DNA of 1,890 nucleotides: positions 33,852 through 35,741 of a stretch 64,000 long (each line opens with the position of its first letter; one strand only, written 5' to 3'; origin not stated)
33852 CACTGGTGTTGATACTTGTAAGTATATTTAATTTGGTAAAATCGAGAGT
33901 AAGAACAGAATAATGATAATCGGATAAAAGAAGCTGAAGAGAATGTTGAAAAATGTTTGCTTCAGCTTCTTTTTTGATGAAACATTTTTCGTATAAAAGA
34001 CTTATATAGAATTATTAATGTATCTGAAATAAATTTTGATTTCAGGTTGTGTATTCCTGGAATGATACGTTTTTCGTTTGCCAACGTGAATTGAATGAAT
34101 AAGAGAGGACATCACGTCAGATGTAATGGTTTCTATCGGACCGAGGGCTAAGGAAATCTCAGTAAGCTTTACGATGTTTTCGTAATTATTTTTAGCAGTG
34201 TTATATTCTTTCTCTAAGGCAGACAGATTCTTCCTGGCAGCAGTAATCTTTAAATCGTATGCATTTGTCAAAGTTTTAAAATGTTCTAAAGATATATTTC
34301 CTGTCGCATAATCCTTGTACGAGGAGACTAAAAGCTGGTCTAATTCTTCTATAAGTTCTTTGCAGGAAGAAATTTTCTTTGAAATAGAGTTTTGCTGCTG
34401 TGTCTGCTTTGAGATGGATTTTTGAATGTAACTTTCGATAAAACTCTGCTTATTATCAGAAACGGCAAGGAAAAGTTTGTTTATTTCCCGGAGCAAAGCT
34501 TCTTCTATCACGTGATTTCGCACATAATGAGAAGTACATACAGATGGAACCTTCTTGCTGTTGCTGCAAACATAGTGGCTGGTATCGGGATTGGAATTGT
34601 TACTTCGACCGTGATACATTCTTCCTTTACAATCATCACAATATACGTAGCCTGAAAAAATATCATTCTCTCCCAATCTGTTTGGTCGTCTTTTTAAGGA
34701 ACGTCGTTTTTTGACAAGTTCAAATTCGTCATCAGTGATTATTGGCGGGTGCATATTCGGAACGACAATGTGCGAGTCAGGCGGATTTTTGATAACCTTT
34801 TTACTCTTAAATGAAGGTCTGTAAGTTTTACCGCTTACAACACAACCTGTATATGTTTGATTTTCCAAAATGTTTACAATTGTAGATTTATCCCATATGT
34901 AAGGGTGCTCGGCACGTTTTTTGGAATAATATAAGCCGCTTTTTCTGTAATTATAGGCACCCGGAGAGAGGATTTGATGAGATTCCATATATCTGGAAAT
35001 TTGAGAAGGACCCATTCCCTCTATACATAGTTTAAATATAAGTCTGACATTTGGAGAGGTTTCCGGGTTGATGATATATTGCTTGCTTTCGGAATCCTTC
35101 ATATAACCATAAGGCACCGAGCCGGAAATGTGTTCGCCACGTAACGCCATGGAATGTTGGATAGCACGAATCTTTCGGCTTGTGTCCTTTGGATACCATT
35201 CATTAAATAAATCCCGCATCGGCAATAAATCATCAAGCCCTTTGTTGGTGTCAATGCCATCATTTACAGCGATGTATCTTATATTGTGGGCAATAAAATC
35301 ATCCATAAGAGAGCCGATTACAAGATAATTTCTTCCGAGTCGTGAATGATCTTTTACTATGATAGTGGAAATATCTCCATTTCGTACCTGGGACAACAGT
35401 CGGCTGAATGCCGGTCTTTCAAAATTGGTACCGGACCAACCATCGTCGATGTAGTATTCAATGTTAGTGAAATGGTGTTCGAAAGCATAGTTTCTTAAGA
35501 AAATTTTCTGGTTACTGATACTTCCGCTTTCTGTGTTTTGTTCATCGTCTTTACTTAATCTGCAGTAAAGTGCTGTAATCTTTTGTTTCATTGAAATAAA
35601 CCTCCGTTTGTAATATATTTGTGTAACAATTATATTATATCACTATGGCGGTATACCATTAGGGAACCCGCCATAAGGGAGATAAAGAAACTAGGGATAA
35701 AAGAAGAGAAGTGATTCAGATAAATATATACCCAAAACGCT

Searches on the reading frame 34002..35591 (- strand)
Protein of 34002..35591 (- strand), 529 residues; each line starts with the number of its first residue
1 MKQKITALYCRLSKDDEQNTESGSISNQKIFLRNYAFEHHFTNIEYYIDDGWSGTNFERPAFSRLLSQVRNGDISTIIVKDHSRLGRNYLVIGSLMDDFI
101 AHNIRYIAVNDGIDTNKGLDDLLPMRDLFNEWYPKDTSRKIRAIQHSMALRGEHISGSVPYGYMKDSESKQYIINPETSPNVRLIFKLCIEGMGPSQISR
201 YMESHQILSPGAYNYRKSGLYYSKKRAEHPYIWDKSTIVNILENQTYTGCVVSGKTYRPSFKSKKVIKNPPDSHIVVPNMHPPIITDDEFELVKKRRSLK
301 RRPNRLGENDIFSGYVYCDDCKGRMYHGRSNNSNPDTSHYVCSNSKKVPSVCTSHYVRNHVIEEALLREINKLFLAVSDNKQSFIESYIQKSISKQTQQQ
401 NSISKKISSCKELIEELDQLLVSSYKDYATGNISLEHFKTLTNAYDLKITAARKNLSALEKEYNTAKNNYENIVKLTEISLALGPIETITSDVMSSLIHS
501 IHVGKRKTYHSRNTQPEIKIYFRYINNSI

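Call 6: search_protein_families(library=pfam, proteins=[window:34002-35591:-], max_evalue=0.01)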
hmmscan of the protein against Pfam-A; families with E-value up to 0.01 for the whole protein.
window:34002-35591:- (529 aa): 4 families
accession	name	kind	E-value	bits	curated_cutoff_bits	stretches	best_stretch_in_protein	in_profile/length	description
PF07508.19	Recombinase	-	7.8e-23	81.1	21.1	1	176-298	1-100/102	Recombinase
PF00239.26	Resolvase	-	7e-22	78.5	23.3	1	7-152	2-143/145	Resolvase, N terminal domain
PF13408.12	Zn_ribbon_recom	-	1.2e-11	45.3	25.3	1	311-371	1-58/58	Recombinase zinc beta ribbon domain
PF14287.11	DUF4368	-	0.0037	17.9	25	1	484-525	23-63/67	Domain of unknown function (DUF4368)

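Call 7: find_encoding_contigs(protein=window:34005-35591:-, flank=10000, max_places=10)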
Protein window:34005-35591:- (529 aa): 21 contigs read that carry it; 10 places shown.
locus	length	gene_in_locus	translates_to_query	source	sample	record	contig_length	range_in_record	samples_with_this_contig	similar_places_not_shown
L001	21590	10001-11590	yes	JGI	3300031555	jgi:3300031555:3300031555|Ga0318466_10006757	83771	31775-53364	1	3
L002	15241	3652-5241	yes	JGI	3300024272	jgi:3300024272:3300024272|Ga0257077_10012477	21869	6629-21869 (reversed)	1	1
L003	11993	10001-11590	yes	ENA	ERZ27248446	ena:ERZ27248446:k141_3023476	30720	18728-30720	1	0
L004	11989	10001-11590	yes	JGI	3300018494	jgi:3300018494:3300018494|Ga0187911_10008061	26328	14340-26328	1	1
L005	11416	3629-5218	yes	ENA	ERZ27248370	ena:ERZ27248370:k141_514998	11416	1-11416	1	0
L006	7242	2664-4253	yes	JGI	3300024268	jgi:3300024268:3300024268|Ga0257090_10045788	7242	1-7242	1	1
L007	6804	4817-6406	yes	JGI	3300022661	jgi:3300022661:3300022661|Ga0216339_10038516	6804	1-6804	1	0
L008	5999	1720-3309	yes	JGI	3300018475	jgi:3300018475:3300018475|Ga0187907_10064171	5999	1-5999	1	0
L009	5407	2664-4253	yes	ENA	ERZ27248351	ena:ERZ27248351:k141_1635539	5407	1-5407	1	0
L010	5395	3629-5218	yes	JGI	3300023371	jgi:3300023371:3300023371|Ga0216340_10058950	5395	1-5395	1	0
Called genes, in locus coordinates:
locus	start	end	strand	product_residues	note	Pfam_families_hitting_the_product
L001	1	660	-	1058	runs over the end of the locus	-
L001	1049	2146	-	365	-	PF13385:Laminin_G_3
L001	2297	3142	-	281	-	-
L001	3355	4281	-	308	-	-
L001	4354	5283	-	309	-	PF12784:PDDEXK_2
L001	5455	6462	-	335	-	PF13385:Laminin_G_3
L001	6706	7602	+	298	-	PF13385:Laminin_G_3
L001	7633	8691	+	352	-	PF13385:Laminin_G_3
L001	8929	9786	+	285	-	PF12784:PDDEXK_2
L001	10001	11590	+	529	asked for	PF00239:Resolvase, PF07508:Recombinase, PF13408:Zn_ribbon_recom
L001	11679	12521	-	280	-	PF00950:ABC-3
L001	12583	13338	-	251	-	PF00005:ABC_tran, PF02463:SMC_N, PF13304:AAA_21 (weak)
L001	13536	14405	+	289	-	PF02645:DegV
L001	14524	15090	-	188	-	-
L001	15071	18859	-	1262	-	PF18072:FGAR-AT_linker (weak), PF02769:AIRS_C, PF13507:GATase_5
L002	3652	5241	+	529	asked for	PF00239:Resolvase, PF07508:Recombinase, PF13408:Zn_ribbon_recom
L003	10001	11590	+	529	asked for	PF00239:Resolvase, PF07508:Recombinase, PF13408:Zn_ribbon_recom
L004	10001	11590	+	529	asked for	PF00239:Resolvase, PF07508:Recombinase, PF13408:Zn_ribbon_recom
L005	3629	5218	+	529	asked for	PF00239:Resolvase, PF07508:Recombinase, PF13408:Zn_ribbon_recom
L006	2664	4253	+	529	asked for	PF00239:Resolvase, PF07508:Recombinase, PF13408:Zn_ribbon_recom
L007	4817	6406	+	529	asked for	PF00239:Resolvase, PF07508:Recombinase, PF13408:Zn_ribbon_recom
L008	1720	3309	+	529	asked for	PF00239:Resolvase, PF07508:Recombinase, PF13408:Zn_ribbon_recom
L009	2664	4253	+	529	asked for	PF00239:Resolvase, PF07508:Recombinase, PF13408:Zn_ribbon_recom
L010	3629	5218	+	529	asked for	PF00239:Resolvase, PF07508:Recombinase, PF13408:Zn_ribbon_recom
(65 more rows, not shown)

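Call 10: find_homologous_proteins(query=window:34005-35591:-, max_evalue=1e-30)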
Query window:34005-35591:- (529 aa): 5627 proteins with E <= 1e-30 among 8000 candidates; the best 120 are listed.
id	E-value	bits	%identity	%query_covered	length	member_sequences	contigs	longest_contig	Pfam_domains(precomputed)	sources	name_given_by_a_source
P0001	0.0e+0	1199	100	100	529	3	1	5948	PF07508.20,PF00239.27,PF13408.13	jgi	-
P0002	1.0e-264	897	72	100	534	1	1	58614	PF07508.20,PF00239.27,PF13408.13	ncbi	-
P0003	2.4e-177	609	52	99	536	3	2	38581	PF07508.20,PF00239.27,PF14287.12,PF13408.13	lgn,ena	-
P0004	1.1e-176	607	50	99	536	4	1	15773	PF07508.20,PF00239.27,PF14287.12,PF13408.13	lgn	-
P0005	3.7e-176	605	52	100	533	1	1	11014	PF07508.20,PF00239.27,PF14287.12,PF13408.13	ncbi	-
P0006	9.5e-176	604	52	100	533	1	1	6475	PF07508.20,PF00239.27,PF14287.12,PF13408.13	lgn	-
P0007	4.6e-175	601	50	99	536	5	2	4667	PF07508.20,PF00239.27,PF14287.12,PF13408.13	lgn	-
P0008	1.4e-174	600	51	100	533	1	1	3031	PF07508.20,PF00239.27,PF14287.12,PF13408.13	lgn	-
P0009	1.4e-173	597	51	100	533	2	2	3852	PF07508.20,PF00239.27,PF14287.12,PF13408.13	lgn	-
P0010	1.7e-169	583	51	99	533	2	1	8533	PF07508.20,PF00239.27,PF14287.12,PF13408.13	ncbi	-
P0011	4.6e-169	582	50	100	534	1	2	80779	PF07508.20,PF00239.27,PF14287.12,PF13408.13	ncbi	-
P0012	6.1e-169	581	49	99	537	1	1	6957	PF07508.20,PF00239.27,PF14287.12,PF13408.13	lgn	-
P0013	1.9e-167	576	50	99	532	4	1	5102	PF07508.20,PF00239.27,PF14287.12,PF13408.13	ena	-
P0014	2.9e-167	576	50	100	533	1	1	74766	PF07508.20,PF00239.27,PF13408.13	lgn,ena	-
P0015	4.8e-162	559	56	78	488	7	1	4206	PF07508.20,PF00239.27,PF13408.13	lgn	-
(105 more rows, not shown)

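Call 11: find_encoding_contigs(protein=P0002, flank=10000, max_places=4)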
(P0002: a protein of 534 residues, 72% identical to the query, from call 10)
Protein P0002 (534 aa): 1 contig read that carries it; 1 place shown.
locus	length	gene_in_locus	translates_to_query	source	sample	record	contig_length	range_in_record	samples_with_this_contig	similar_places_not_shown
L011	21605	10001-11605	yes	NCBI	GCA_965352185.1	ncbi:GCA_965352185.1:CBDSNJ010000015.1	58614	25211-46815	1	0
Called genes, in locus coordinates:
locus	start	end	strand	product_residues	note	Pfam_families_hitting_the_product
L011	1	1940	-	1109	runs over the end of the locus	-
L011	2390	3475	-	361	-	PF13385:Laminin_G_3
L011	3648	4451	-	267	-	-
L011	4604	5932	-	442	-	-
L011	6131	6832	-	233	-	-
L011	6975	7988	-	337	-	-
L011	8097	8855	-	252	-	-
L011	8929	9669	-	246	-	-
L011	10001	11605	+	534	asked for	PF00239:Resolvase, PF07508:Recombinase, PF13408:Zn_ribbon_recom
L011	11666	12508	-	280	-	PF00950:ABC-3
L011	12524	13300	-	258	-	PF09818:ABC_ATPase (faint), PF02463:SMC_N, PF00005:ABC_tran, PF13304:AAA_21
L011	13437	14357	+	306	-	PF02645:DegV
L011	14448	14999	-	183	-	-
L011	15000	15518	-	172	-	-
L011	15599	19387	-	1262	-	PF18072:FGAR-AT_linker (weak), PF02769:AIRS_C, PF13507:GATase_5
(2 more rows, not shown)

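Call 12: find_encoding_contigs(protein=P0003, flank=10000, max_places=4)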
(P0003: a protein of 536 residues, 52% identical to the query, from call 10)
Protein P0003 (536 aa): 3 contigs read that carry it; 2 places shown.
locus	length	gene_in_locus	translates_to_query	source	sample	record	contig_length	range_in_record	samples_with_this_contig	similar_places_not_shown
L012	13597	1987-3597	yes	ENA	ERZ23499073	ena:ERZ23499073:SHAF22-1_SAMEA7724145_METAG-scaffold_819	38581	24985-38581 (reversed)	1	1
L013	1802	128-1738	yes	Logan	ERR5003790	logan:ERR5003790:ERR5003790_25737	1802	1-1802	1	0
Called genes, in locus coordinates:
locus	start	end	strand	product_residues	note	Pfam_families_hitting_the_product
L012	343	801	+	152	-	PF09537:DUF2383 (faint), PF02915:Rubrerythrin (faint), PF07875:Coat_F (weak)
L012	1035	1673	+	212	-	-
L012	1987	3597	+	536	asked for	PF00239:Resolvase, PF07508:Recombinase, PF13408:Zn_ribbon_recom, PF14287:DUF4368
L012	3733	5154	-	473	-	PF13727:CoA_binding_3, PF02397:Bac_transf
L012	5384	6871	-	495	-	PF14691:Fer4_20, PF07992:Pyr_redox_2 (weak), PF13738:Pyr_redox_3 (weak), PF00070:Pyr_redox (weak), PF07992:Pyr_redox_2, PF12831:FAD_oxidored (weak), PF01593:Amino_oxidase (weak), PF13450:NAD_binding_8, +4 more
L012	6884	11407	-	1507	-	PF00310:GATase_2, PF04898:Glu_syn_central, PF01645:Glu_synthase, PF01493:GXGXG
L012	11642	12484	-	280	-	PF01790:LGT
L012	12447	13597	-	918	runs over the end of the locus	PF18370:RGI_lyase, PF13517:FG-GAP_3 (faint), PF21348:RGL11_C, PF01839:FG-GAP (faint)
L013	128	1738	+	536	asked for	PF00239:Resolvase, PF07508:Recombinase, PF13408:Zn_ribbon_recom, PF14287:DUF4368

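Call 13: find_encoding_contigs(protein=P0011, flank=10000, max_places=4)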
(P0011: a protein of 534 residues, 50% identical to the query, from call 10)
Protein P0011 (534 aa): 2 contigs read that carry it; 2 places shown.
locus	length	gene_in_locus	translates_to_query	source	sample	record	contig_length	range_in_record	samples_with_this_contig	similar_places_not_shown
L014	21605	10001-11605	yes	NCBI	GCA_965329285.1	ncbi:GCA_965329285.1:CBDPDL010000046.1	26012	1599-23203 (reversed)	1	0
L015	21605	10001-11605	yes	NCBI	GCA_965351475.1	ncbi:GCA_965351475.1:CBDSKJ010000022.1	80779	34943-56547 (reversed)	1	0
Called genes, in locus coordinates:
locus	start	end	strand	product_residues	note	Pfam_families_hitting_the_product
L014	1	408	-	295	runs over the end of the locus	-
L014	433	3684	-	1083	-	-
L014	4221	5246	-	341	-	PF13385:Laminin_G_3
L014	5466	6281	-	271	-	-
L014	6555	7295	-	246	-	-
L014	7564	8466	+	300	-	PF13385:Laminin_G_3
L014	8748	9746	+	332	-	PF12784:PDDEXK_2 (weak)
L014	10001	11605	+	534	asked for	PF00239:Resolvase, PF07508:Recombinase, PF13408:Zn_ribbon_recom, PF14287:DUF4368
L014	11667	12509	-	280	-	PF00950:ABC-3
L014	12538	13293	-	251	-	PF02463:SMC_N, PF00005:ABC_tran, PF13304:AAA_21 (weak)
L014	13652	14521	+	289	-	PF02645:DegV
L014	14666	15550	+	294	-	-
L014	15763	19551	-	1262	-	PF18072:FGAR-AT_linker (weak), PF02769:AIRS_C, PF13507:GATase_5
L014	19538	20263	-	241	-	PF07314:Lit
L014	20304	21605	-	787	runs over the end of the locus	PF04851:ResIII (faint), PF00270:DEAD (weak), PF06733:DEAD_2, PF13307:Helicase_C_2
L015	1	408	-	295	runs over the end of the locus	-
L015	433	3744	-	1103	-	-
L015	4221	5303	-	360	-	PF13385:Laminin_G_3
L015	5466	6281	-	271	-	-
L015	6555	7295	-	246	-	-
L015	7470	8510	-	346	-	PF12784:PDDEXK_2 (weak)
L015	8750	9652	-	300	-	PF13385:Laminin_G_3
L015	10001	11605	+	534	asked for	PF00239:Resolvase, PF07508:Recombinase, PF13408:Zn_ribbon_recom, PF14287:DUF4368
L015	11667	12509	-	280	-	PF00950:ABC-3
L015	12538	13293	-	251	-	PF02463:SMC_N, PF00005:ABC_tran, PF13304:AAA_21 (weak)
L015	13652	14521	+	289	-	PF02645:DegV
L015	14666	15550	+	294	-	-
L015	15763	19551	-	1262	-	PF18072:FGAR-AT_linker (weak), PF02769:AIRS_C, PF13507:GATase_5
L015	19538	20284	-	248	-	PF07314:Lit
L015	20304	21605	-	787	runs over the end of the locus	PF04851:ResIII (faint), PF00270:DEAD (weak), PF06733:DEAD_2, PF13307:Helicase_C_2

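Call 18: find_encoding_contigs(protein=P0014, flank=10000, max_places=6)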
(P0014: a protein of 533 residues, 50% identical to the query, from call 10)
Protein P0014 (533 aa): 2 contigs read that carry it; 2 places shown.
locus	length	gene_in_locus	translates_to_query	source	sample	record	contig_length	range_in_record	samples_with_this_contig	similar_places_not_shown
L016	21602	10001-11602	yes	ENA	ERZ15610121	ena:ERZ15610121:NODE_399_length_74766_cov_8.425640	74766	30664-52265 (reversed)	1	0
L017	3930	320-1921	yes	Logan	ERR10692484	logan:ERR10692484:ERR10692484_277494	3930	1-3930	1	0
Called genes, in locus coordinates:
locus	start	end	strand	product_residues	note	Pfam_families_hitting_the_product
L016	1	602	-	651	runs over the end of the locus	PF22745:Nlig-Ia, PF01653:DNA_ligase_aden, PF03120:OB_DNA_ligase, PF14520:HHH_5 (faint), PF12826:HHH_2, PF00533:BRCT, PF12738:PTCB-BRCT (weak)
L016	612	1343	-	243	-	PF01479:S4, PF00849:PseudoU_synth_2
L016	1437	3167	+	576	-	PF00990:GGDEF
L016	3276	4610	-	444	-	PF02812:ELFV_dehydrog_N, PF00208:ELFV_dehydrog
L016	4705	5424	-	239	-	-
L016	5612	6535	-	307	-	PF18941:DUF5688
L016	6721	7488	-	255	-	-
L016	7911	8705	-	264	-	-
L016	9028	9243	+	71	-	-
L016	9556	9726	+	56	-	-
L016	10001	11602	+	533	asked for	PF00239:Resolvase, PF07508:Recombinase, PF13408:Zn_ribbon_recom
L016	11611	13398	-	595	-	PF09852:DUF2079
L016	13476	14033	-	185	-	PF08207:EFP_N, PF01132:EFP, PF09285:Elong-fact-P_C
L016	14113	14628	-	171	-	PF13238:AAA_18, PF01202:SKI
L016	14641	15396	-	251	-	PF01487:DHquinase_I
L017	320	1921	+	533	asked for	PF00239:Resolvase, PF07508:Recombinase, PF13408:Zn_ribbon_recom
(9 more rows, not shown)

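Call 19: find_encoding_contigs(protein=P0004, flank=10000, max_places=6)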
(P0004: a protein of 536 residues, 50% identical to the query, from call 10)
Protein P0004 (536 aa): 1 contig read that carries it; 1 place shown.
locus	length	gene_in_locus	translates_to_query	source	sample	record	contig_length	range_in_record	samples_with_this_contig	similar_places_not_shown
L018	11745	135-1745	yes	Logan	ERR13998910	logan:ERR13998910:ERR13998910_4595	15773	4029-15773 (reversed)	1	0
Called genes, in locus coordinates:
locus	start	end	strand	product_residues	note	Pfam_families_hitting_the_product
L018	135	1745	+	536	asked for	PF00239:Resolvase, PF07508:Recombinase, PF13408:Zn_ribbon_recom, PF14287:DUF4368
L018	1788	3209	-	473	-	PF02397:Bac_transf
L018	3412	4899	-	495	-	PF14691:Fer4_20, PF07992:Pyr_redox_2 (weak), PF13738:Pyr_redox_3 (weak), PF00070:Pyr_redox, PF01266:DAO (weak), PF07992:Pyr_redox_2, PF01593:Amino_oxidase, PF13450:NAD_binding_8, +3 more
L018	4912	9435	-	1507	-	PF00310:GATase_2, PF04898:Glu_syn_central, PF01645:Glu_synthase, PF01493:GXGXG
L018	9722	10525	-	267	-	PF01790:LGT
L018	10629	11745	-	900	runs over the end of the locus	PF18370:RGI_lyase, PF21348:RGL11_C, PF01839:FG-GAP (faint)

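Call 20: find_encoding_contigs(protein=P0005, flank=10000, max_places=6)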
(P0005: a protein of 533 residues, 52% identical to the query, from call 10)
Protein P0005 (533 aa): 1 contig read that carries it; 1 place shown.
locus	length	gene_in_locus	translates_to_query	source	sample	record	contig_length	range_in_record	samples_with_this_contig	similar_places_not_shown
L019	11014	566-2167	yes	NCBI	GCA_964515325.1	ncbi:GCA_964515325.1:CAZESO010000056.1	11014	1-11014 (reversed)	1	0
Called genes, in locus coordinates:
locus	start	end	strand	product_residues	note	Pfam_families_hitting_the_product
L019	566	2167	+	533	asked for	PF00239:Resolvase, PF07508:Recombinase, PF13408:Zn_ribbon_recom, PF14287:DUF4368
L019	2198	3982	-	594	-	PF09852:DUF2079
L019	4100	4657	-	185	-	PF08207:EFP_N, PF01132:EFP, PF09285:Elong-fact-P_C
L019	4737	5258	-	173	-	PF13238:AAA_18, PF01202:SKI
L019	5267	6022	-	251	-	PF01487:DHquinase_I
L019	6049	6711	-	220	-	-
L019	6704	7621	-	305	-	-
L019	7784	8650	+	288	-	PF08501:Shikimate_dh_N, PF18317:SDH_C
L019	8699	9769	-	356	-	-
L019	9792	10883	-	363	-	PF09992:NAGPA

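Call 28: find_related_loci(query=A2, collection=genome_contigs, flank=10000)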
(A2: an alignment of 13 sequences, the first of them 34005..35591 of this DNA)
Query A2 (529 aa) in genome_contigs; peptide patterns used: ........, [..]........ (x = any residue, [..] = any of these).
600 stretches matched a pattern (row limit reached: there are more); 584 encode a relative of the query (tblastn E <= 1e-3); the best 80 are kept; 80 distinct loci.
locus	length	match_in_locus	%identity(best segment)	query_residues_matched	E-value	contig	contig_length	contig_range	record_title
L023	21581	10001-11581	37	3-526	3e-121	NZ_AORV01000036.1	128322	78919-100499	Ruminiclostridium cellobioparum subsp. termitidis CT1112 Ct_contig00039, whole genome shotgun sequence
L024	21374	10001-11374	42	3-460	4e-120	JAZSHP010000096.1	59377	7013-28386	MAG: Candidatus Fimenecus sp. isolate T1900044574_TS20190040.MAGScoT_cleanbin_000058 SGB_480_k141_739422, whole genome s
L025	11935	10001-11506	39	2-503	3e-118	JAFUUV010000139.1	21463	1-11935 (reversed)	MAG: Ruminococcus sp. isolate RGIG4846 Roe_deer_Rumen-1__c254246, whole genome shotgun sequence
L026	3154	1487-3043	37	4-522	1e-121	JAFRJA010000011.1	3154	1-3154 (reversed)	MAG: Erysipelotrichaceae bacterium isolate RGIG2514 Goat_Jejunum-3__c18114, whole genome shotgun sequence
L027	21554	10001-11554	37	4-522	2e-116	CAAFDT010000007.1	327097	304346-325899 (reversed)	MAG TPA_asm: Clostridia bacterium, isolate HGM12650, WGS project CAAFDT010000000 data, contig: SRS098571_58_k99_92100, w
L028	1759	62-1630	37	1-524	1e-124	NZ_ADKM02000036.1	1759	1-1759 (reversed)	Ruminococcus albus 8 contig00081, whole genome shotgun sequence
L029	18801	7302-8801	37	4-503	9e-116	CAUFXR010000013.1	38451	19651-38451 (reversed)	MAG TPA_asm: uncultured Oscillospiraceae bacterium isolate SRR16280095_bin.2_MetaWRAP_v1.3_MAG genome assembly, contig:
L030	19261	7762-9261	37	4-503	2e-115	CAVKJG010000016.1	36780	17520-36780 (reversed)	Sphaerochaetaceae bacterium isolate H07689-L1_cleanbin_000002 genome assembly, contig: Spades_H07689-L1_contig_587, whol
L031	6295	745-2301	37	4-524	1e-115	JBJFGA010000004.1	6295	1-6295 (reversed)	MAG: Oscillospiraceae bacterium isolate PUUB45_bin.010 NODE_10390_length_6295_cov_9.570353, whole genome shotgun sequenc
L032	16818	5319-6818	37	4-503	3e-115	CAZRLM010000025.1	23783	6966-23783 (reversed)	MAG TPA_asm: uncultured Oscillospiraceae bacterium isolate SRP287540_co1_224 genome assembly, contig: NODE_2124_length_2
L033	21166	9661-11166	39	2-503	4e-115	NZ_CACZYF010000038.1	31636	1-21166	MAG: uncultured Ruminococcus sp. isolate RUG13059, whole genome shotgun sequence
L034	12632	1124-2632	38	4-503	6e-115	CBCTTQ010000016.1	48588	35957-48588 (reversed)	MAG TPA_asm: uncultured Peptococcaceae bacterium isolate SRR20550299_concoct_5 genome assembly, contig: ERZ24911538.604,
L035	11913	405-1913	38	4-503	4e-115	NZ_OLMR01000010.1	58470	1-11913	Pseudoruminococcus massiliensis strain Marseille-P3876, whole genome shotgun sequence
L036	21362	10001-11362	41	4-458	6e-115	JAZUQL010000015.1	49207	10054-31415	MAG: Lachnospiraceae bacterium isolate T1900044858_TS20190324.MAGScoT_cleanbin_000006 SGB_3075_k141_990044, whole genome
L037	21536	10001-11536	37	4-512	6e-115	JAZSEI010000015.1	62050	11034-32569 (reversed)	MAG: Acutalibacteraceae bacterium isolate T1900044591_TS20190057.MAGScoT_cleanbin_000007 SGB_633_k141_645181, whole geno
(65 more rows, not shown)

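Call 31: find_encoding_contigs(protein=P0001, flank=10000, max_places=6)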
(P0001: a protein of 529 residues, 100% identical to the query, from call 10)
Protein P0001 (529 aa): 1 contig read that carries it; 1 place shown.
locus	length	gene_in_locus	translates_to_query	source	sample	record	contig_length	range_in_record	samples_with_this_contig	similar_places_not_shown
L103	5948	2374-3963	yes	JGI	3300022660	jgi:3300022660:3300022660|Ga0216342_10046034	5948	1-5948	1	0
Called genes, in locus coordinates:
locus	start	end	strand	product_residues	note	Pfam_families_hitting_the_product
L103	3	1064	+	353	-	?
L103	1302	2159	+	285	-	PF12784:PDDEXK_2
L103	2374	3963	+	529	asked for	PF00239:Resolvase, PF07508:Recombinase, PF13408:Zn_ribbon_recom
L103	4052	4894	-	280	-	PF00950:ABC-3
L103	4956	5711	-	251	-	PF00005:ABC_tran, PF02463:SMC_N, PF13304:AAA_21 (weak)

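Call 55: search_solved_structures(query=window:34005-35591:-, max_evalue=0.001)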
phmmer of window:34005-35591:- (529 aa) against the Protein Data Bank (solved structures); distinct sequences matched with E-value up to 0.001: 12.
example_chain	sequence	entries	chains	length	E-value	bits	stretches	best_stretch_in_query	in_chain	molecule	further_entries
2mhc_A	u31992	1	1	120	1.6e-31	113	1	3-116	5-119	TnpX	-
9dxh_A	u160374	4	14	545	4.5e-13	52.2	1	17-474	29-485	Resolvase homolog YokA | Site-specific recombinase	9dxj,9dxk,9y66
9dxd_A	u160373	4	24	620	6.5e-13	51.6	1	17-474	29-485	Resolvase homolog YokA,SPbeta prophage-derived uncharacterized protein YotN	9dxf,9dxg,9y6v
3bvp_A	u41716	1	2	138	3.3e-11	46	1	4-123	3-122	TP901-1 Integrase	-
4bqq_A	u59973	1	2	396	4.4e-06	29.1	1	56-175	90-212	INTEGRASE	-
9ibl_B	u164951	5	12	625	6.8e-06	28.5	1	56-175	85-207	Integrase | PhiC31 integrase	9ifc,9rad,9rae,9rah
9u2s_A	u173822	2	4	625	6.8e-06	28.5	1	56-175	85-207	Integrase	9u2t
9teh_A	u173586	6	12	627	6.8e-06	28.5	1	56-175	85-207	Integrase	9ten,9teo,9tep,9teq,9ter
3guv_A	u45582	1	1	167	7.7e-06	28.3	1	7-122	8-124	Site-specific recombinase, resolvase family protein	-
3g13_A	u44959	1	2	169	0.00036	22.8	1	6-92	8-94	Putative conjugative transposon recombinase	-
4m6f_A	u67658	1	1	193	0.0004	22.6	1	44-118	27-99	DNA-invertase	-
3uj3_X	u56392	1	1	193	0.00042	22.6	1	44-118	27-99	DNA-invertase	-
